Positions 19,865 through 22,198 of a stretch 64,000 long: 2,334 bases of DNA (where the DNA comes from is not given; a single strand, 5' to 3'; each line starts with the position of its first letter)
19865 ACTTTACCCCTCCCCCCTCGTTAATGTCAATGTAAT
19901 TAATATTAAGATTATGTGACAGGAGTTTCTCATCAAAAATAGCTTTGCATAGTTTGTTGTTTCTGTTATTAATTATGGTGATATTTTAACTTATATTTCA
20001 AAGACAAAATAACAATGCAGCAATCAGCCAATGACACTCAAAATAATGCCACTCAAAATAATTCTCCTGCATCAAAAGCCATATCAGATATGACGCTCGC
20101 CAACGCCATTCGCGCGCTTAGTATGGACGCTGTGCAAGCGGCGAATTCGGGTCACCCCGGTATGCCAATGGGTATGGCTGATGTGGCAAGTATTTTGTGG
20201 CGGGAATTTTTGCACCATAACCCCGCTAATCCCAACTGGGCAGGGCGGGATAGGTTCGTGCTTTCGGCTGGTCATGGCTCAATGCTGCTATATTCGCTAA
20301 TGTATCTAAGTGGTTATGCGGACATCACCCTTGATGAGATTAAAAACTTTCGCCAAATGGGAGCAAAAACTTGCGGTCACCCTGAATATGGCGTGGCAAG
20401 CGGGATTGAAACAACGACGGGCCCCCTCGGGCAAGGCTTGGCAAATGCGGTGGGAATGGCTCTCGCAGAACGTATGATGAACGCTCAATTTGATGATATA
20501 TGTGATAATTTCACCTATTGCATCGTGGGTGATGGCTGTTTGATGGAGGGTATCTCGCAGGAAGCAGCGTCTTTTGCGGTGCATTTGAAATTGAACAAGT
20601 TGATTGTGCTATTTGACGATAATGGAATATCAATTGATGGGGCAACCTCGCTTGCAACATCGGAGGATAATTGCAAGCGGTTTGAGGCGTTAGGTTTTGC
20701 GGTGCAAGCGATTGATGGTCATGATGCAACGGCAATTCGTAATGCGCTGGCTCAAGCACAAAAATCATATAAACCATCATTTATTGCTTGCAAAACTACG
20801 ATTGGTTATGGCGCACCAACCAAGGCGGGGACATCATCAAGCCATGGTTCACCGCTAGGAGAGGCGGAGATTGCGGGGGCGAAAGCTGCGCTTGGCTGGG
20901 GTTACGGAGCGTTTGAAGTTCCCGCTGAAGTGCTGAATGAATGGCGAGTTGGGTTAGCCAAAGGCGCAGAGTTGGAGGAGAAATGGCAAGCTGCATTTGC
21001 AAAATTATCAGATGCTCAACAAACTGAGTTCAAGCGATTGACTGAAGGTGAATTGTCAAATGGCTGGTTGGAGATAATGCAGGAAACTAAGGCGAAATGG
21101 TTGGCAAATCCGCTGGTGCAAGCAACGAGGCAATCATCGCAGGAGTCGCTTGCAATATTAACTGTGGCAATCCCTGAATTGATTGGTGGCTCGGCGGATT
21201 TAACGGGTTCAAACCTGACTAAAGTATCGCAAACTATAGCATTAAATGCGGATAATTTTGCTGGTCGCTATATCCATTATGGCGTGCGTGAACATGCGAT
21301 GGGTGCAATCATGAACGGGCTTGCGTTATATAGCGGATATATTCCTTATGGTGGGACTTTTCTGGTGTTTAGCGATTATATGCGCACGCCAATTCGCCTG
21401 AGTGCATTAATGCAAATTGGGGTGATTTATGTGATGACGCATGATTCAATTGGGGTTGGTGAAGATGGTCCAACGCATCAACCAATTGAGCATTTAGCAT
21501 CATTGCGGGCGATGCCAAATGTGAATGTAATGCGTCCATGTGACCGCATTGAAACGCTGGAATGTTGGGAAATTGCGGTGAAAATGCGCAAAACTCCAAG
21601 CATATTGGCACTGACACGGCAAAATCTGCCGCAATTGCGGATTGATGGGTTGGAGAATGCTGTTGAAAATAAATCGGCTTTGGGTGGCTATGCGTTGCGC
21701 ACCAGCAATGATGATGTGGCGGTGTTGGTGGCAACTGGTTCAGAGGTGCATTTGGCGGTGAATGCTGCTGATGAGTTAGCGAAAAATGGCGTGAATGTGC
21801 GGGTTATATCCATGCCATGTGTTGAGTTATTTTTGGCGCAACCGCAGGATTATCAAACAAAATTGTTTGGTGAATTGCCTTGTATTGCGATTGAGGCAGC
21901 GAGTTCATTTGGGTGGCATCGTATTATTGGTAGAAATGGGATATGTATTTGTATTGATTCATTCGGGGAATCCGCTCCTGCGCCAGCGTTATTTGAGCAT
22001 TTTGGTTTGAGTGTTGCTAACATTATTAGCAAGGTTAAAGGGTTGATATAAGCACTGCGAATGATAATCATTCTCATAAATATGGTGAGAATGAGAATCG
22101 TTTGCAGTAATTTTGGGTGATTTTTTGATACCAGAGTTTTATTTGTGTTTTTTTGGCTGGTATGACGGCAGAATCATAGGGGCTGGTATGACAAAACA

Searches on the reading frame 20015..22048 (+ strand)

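Call 85: search_protein_families(library=pfam, proteins=[window:20015-22048:+], max_evalue=0.0001)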
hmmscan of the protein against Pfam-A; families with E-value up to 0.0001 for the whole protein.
window:20015-22048:+ (678 aa): 7 families
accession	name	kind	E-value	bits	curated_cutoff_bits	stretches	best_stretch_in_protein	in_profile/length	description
PF00456.26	Transketolase_N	-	2.8e-134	447.7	22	1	26-346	3-332/334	Transketolase, thiamine diphosphate binding domain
PF02779.29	Transket_pyr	-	2.3e-53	180.8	27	1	370-539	4-173/174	Transketolase, pyrimidine binding domain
PF22613.1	Transketolase_C_1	-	7.4e-35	120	27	1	557-665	1-112/113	Transketolase-like TK C-terminal domain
PF02780.25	Transketolase_C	-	2.6e-11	44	25.9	1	558-606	1-49/124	Transketolase, C-terminal domain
PF13292.11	DXP_synthase_N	-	1.7e-09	37.8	21.2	1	27-208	20-176/274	1-deoxy-D-xylulose-5-phosphate synthase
PF02775.26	TPP_enzyme_C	-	2.6e-05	24.5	21.9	0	133-258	25-150/151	Thiamine pyrophosphate enzyme, C-terminal TPP binding domain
PF00676.26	E1_dh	-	8.2e-05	22.1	22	0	131-250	96-209/300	Dehydrogenase E1 component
